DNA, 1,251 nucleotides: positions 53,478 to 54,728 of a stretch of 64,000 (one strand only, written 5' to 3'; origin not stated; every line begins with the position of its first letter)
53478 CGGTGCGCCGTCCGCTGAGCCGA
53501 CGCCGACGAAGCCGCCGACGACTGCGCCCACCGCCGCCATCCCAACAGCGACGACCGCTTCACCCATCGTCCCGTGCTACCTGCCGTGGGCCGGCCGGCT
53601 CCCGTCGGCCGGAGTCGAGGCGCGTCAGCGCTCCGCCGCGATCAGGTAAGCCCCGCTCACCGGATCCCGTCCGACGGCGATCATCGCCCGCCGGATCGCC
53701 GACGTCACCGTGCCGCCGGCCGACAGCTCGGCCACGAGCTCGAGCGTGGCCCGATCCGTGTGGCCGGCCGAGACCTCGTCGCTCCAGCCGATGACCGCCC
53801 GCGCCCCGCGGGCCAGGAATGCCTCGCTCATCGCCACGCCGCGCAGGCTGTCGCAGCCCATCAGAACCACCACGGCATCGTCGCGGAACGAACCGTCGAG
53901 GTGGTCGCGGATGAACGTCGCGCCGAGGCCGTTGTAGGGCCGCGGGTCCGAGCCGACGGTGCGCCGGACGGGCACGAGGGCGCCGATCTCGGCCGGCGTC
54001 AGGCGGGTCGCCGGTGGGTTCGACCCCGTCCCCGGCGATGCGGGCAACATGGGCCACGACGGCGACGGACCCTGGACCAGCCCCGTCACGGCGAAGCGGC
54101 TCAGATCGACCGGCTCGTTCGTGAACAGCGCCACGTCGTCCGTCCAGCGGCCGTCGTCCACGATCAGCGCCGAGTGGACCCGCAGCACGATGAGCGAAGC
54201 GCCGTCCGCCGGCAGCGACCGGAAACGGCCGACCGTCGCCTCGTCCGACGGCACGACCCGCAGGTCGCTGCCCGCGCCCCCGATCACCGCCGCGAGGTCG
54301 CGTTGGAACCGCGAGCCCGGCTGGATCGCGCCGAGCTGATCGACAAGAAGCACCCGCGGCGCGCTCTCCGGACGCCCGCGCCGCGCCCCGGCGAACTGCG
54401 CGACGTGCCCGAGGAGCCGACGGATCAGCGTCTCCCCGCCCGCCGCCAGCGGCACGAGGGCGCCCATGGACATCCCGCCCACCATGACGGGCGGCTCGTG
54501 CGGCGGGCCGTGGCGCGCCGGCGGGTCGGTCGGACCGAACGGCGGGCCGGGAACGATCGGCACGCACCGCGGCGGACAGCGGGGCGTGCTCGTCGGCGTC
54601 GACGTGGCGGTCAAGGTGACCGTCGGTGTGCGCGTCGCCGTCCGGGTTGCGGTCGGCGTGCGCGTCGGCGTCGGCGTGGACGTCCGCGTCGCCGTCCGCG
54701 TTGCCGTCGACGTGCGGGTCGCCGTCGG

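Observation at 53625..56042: Paralog joining the giant-protein N-terminal domain to a caspase-fold-like C-terminus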

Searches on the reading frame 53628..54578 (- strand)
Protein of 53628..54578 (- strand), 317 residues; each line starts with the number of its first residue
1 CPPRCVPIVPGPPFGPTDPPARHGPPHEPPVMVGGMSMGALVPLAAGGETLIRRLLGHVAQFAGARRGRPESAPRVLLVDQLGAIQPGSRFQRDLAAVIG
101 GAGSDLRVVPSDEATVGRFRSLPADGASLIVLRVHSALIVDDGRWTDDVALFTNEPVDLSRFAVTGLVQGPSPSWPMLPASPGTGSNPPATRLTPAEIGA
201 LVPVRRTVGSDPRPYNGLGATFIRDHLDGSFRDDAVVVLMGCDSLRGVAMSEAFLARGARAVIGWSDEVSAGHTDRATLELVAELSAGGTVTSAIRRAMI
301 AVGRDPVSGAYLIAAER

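Call 11: find_homologous_proteins(query=window:53628-54578:-)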
Query window:53628-54578:- (317 aa): 18 proteins with E <= 0.001 among 8000 candidates.
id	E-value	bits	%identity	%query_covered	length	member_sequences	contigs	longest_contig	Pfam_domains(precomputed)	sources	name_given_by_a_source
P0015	4.3e-158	544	91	90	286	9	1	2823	-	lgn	-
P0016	1.2e-87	312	59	90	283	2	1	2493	-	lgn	-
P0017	3.0e-83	298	61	78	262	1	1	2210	-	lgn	-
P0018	2.1e-75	272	60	76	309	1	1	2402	-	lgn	-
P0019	3.0e-73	265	55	82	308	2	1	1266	-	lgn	-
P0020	7.7e-71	257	52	80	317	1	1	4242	PF12770.13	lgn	-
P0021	8.5e-71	257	52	83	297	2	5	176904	-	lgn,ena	-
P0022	2.7e-66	242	52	82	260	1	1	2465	PF12770.13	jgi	jgi:hypothetical protein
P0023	1.1e-65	240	49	85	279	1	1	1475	-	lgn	-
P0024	1.7e-64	236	51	77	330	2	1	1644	-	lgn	-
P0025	1.4e-63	233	54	77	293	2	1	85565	-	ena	-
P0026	7.3e-63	231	50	77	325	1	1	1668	-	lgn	-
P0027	2.4e-57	213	49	75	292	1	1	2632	-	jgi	jgi:hypothetical protein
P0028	3.5e-42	163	42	78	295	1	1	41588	-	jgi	jgi:hypothetical protein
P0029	2.0e-21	95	32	81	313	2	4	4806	-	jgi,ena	-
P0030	4.3e-19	87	33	80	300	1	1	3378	-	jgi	jgi:hypothetical protein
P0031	5.1e-16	77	31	76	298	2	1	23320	-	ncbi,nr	ncbi:MAG: hypothetical protein IVW36_11335 [Dehalococcoidia bacterium]|nr:hypothetical protein [Deha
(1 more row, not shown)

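Call 15: find_encoding_contigs(protein=P0027, flank=5000, max_places=3)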
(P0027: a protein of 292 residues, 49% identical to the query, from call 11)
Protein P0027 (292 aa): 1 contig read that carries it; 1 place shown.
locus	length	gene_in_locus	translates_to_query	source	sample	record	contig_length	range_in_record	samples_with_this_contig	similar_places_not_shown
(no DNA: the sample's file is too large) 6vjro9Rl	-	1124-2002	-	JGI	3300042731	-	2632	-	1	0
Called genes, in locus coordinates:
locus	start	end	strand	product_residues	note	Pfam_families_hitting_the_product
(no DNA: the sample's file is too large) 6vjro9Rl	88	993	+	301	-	-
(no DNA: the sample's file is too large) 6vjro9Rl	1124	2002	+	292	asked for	-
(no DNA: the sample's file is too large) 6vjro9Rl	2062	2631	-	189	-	?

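Call 16: find_encoding_contigs(protein=P0021, flank=10000, max_places=3)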
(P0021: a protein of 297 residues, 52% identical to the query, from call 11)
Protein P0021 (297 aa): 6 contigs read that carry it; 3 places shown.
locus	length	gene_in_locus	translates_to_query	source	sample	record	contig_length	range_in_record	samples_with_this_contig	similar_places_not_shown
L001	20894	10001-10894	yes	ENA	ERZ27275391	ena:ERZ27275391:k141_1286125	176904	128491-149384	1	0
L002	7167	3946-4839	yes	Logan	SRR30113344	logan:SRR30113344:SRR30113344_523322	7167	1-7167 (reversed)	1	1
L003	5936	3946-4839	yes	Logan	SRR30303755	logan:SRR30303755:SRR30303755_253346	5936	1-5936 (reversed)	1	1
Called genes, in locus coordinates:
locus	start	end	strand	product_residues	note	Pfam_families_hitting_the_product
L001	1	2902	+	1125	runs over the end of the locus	PF02811:PHP, PF07733:DNA_pol3_alpha, PF17657:DNA_pol3_finger, PF14579:HHH_6, PF01336:tRNA_anti-codon (weak)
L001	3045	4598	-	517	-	-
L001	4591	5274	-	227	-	PF00072:Response_reg, PF00486:Trans_reg_C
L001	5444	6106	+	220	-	-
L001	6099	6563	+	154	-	-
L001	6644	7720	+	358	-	PF02424:ApbE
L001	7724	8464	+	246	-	PF01794:Ferric_reduct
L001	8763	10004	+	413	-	-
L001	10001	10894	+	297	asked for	-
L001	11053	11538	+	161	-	-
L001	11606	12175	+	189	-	PF00248:Aldo_ket_red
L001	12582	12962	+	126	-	PF07883:Cupin_2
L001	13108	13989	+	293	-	PF02463:SMC_N (faint), PF00005:ABC_tran, PF13304:AAA_21 (weak)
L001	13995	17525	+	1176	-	PF12679:ABC2_membrane_2 (weak), PF01433:Peptidase_M1 (weak)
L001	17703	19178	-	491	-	PF00199:Catalase, PF06628:Catalase-rel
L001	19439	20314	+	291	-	-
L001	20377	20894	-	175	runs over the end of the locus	PF01047:MarR (faint), PF06078:DUF937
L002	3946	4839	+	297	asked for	-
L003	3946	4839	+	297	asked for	-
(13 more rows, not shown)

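Call 20: search_protein_families(library=ncbifam, proteins=[L001:8763-10004:+, P0021, P0027], max_evalue=1)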
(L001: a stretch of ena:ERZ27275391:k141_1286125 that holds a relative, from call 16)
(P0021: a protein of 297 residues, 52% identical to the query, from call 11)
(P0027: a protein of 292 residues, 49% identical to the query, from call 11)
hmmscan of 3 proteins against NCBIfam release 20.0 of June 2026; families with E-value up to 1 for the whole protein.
L001:8763-10004:+ (413 aa): 1 family
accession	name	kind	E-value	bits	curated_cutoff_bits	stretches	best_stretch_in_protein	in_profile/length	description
NF045625.1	IBP_CFB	equivalog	1.1e-28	100.3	400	1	66-262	67-275/275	ice-binding protein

P0021 (297 aa): 0 families

P0027 (292 aa): 0 families

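Call 25: find_encoding_contigs(protein=P0025, flank=6000, max_places=2)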
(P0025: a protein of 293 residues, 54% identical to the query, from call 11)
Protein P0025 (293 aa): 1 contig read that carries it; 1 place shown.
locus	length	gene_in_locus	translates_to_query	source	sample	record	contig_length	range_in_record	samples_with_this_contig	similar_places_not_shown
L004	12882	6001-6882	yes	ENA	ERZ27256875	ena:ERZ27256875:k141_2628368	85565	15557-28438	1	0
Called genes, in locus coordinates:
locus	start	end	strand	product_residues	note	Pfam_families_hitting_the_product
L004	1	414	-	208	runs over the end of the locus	PF04002:RadC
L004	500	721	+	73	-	-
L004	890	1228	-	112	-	PF23907:DUF7249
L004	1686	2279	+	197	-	-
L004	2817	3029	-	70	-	PF14255:Zn_ribbon_21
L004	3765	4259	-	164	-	PF01641:SelR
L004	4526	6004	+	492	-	PF11999:Ice_binding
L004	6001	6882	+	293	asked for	-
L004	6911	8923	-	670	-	PF08309:LVIVD (faint)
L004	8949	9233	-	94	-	-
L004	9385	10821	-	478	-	PF13520:AA_permease_2, PF00324:AA_permease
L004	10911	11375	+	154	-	PF13520:AA_permease_2, PF00324:AA_permease (weak)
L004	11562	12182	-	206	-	PF05685:Uma2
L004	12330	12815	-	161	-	PF03473:MOSC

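Call 26: find_encoding_contigs(protein=P0028, flank=6000, max_places=2)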
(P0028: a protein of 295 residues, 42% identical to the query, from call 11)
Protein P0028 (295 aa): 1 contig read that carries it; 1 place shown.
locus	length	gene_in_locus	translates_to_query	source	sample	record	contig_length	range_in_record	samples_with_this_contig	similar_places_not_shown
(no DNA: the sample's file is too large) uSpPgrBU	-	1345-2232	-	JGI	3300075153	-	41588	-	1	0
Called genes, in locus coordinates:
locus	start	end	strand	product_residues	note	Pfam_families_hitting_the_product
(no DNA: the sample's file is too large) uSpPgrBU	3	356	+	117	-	?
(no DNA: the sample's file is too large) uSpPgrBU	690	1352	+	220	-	PF05685:Uma2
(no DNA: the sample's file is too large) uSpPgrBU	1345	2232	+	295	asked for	-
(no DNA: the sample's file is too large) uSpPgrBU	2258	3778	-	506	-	PF00675:Peptidase_M16, PF05193:Peptidase_M16_C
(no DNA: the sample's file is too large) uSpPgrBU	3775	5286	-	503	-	PF00675:Peptidase_M16, PF05193:Peptidase_M16_C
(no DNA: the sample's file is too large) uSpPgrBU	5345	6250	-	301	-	PF26618:DUF8196 (weak)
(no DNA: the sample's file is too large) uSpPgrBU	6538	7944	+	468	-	PF14312:FG-GAP_2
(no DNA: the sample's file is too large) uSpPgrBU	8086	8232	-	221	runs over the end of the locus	-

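Call 28: find_encoding_contigs(protein=P0031, flank=6000, max_places=2)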
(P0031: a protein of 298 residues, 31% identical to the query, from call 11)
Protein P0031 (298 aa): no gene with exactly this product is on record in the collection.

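Call 31: predict_structure(alignment_id=A1)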
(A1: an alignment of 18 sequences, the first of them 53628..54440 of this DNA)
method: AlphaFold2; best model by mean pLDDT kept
length: 271 residues; sequences in the alignment: 18
mean_pLDDT: 82.6   pTM: 0.79
mean pLDDT of the five models: 82.6, 82.4, 82.3, 81.9, 78.4
residues with pLDDT >= 90: 157; 70-90: 52; 50-70: 29; < 50: 33
segments of 3 or more residues with pLDDT < 50: 18-23, 119-141
pLDDT, mean of each block of 10 residues (from residue 1): 53 49 67 88 85 94 93 96 96 86 91 60 37 39 69 86 79 96 97 92 97 98 93 97 97 98 97 95
secondary structure, 60 per line:
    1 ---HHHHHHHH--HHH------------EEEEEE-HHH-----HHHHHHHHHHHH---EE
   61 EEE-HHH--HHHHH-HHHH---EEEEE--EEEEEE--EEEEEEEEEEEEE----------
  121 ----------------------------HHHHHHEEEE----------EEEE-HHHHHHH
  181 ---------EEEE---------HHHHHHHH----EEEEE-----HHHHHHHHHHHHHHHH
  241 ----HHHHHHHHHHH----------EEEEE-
elements in order: H4-11 E29-34 H44-55 E59-63 H70-74 H76-79 E83-87 E90-95 E98-110 H149-154 E155-158 E169-172 H174-180 E190-193 H203-210 E215-219 H225-240 H245-255 E266-270

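Call 35: find_encoding_contigs(protein=P0015, flank=5000, max_places=2)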
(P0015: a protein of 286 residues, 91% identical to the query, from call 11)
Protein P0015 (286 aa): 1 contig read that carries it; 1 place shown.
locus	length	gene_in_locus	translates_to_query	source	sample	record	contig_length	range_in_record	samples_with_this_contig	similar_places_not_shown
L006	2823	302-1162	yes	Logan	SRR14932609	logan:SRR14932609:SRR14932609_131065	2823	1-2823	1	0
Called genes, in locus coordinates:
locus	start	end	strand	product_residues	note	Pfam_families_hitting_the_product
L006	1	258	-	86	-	?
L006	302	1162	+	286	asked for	-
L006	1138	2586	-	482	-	PF14240:YHYH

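Call 36: find_encoding_contigs(protein=P0016, flank=5000, max_places=2)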
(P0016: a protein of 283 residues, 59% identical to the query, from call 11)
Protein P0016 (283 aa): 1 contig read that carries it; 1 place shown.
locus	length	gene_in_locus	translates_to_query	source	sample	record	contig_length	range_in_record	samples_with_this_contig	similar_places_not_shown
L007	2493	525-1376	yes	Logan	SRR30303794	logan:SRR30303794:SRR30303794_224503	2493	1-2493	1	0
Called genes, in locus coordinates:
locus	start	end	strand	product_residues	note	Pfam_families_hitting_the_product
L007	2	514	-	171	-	?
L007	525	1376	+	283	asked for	-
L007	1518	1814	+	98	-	PF01402:RHH_1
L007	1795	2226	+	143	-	PF01850:PIN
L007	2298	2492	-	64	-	?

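Call 41: search_solved_structures(query=A1, max_evalue=10, show_alignments=3)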
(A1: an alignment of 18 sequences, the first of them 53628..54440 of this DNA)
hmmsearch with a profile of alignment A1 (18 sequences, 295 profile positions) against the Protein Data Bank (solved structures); distinct sequences matched with E-value up to 10: 2.
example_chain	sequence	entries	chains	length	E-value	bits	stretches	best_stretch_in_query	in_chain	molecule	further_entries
7emg_A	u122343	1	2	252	0.14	15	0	208-241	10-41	3-oxoacyl-[acyl-carrier-protein] reductase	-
4npc_A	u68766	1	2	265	0.39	13.5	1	216-282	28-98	Sorbitol dehydrogenase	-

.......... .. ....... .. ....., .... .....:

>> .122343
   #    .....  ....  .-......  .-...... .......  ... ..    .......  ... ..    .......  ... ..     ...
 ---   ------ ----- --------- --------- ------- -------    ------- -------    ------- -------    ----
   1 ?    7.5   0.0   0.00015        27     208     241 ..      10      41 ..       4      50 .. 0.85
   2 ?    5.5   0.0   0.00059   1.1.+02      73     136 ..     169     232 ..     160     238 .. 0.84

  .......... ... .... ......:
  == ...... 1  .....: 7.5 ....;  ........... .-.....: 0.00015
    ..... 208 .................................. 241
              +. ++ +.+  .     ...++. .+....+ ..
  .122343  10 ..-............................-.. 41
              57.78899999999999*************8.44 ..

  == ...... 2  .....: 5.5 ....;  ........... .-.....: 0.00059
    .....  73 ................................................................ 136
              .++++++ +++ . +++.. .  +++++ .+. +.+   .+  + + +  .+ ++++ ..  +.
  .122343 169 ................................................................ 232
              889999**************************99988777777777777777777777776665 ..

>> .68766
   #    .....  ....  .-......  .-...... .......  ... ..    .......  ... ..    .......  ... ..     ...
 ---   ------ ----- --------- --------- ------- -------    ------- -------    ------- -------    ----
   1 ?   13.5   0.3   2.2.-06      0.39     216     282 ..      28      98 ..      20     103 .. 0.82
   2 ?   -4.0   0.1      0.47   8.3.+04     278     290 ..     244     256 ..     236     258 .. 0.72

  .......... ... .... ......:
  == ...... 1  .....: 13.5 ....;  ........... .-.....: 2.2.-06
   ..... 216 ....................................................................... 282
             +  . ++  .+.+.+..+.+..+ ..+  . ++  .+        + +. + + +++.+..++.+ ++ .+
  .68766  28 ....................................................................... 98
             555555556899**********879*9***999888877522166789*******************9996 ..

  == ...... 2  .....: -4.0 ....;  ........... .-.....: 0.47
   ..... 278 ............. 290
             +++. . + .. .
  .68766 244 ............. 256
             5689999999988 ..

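Call 46: find_related_loci(query=A3, collection=genome_contigs, flank=4000)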
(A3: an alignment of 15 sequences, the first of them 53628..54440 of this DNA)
Query A3 (271 aa) in genome_contigs; peptide patterns used: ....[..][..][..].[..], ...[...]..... (x = any residue, [..] = any of these).
53 stretches matched a pattern; 5 encode a relative of the query (tblastn E <= 1e-3); 5 distinct loci.
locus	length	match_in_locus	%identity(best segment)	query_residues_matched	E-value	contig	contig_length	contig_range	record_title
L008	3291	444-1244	53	18-271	3e-75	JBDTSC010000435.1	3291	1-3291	MAG: Ardenticatenales bacterium isolate cluster3_bin.261 NODE_189519_length_3291_cov_11.687886, whole genome shotgun seq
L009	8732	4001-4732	62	28-271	6e-74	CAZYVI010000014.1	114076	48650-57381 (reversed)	MAG TPA_asm: uncultured Anaerolineales bacterium isolate binchicken_co179_13 genome assembly, contig: NODE_767_length_11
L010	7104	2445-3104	29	24-268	3e-24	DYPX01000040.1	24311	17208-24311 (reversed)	MAG TPA_asm: Caldilinea aerophila isolate SulCav_GS10_10_2_45_229 SulCav_GS10_10_2186_length_24311_cov_137_259523, whole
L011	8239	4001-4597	26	26-266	5e-22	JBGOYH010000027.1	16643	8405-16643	MAG: Candidatus Bathyarchaeia archaeon isolate OBJ_0618_130150_48 k141_985417_length_16643_cov_47.7809, whole genome sho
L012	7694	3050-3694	30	29-266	1e-20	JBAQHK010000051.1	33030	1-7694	MAG: bacterium isolate MFD09338_ilm_asm_bin4 k127_21024, whole genome shotgun sequence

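Call 49: search_protein_representatives(alignment_id=A1)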
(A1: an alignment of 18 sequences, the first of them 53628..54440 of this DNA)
Query: 18 sequences, 295 profile positions. Proteins with E-value up to 0.001 (for the whole library): 1498; up to 1e-10: 910; up to 1e-30: 512. The best 150 are listed.
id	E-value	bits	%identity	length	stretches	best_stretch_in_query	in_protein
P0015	5.1e-116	403.8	-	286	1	19-295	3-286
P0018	6.7e-115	400.1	-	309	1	3-295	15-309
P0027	4.6e-99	348.2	-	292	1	21-295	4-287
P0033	3.3e-82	292.8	-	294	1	52-291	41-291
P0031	1.7e-80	287.2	-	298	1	8-292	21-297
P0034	5.0e-80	285.7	-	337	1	25-295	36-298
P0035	3.2e-79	283.0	-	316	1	1-293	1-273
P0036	2.6e-76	273.5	-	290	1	43-292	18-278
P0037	1.6e-75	270.9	-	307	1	9-290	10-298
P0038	5.3e-72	259.3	-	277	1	45-287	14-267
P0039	1.7e-68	247.8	-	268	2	179-293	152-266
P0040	2.4e-68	247.3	-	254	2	180-293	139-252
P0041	2.7e-67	243.9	-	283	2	191-293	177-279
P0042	4.0e-67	243.3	-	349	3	191-291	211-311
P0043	5.8e-67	242.8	-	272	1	3-293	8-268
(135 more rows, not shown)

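Call 51: search_protein_families(library=pfam, alignment_id=A4, max_evalue=0.01)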
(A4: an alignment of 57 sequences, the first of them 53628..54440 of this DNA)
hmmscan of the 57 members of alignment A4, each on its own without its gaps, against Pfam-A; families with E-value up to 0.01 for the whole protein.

A. member 1, window:53628-54440:- (271 aa): 1 family
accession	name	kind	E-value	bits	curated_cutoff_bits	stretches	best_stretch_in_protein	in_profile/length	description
PF12770.12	CHAT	-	0.00037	20.5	24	1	181-259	187-269/289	CHAT domain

B. families by the number of members that match (of 57 scanned): 6 families
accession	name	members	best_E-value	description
PF12770.12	CHAT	4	0.00037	CHAT domain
PF04178.18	Got1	1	0.00078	Got1/Sft2-like family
PF12555.13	SteA-like_C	1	0.0011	SteA-like C-terminal domain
PF20028.4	VMAP-C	1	0.0012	vWA-MoxR associated protein C-terminal domain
PF20342.3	DUF6637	1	0.0042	Family of unknown function (DUF6637)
PF01370.27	Epimerase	1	0.0046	NAD dependent epimerase/dehydratase family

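Call 53: find_related_loci(query=A3, collection=metagenome_contigs, flank=3500)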
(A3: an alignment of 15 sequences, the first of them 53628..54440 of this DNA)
Query A3 (271 aa) in metagenome_contigs; peptide patterns used: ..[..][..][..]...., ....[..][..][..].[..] (x = any residue, [..] = any of these).
102 stretches matched a pattern; 6 encode a relative of the query (tblastn E <= 1e-3); 6 distinct loci.
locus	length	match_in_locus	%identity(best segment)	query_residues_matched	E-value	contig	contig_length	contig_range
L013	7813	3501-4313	97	1-271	1e-173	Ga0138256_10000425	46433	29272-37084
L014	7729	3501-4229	54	29-271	1e-70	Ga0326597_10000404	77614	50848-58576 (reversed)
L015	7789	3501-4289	52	9-271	1e-68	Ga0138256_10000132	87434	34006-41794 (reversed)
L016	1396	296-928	34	28-267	1e-35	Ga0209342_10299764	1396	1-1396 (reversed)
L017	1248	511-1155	32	29-267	2e-28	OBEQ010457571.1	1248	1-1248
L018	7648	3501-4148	33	29-267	2e-27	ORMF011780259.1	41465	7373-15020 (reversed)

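Call 71: search_protein_families(library=pfam, proteins=[L018:1229-3304:+, L012:1879-2772:+], max_evalue=0.001)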
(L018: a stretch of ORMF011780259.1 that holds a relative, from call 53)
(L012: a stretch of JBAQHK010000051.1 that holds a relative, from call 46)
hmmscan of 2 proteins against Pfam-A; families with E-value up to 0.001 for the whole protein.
L018:1229-3304:+ (692 aa): 2 families
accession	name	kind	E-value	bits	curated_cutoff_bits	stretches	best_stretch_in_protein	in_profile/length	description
PF08450.18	SGL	-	6e-10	39.6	26.3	0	336-428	123-213/246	SMP-30/Gluconolactonase/LRE-like region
PF01436.27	NHL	-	2.4e-05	24.6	20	0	448-466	5-22/28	NHL repeat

L012:1879-2772:+ (298 aa): 0 families
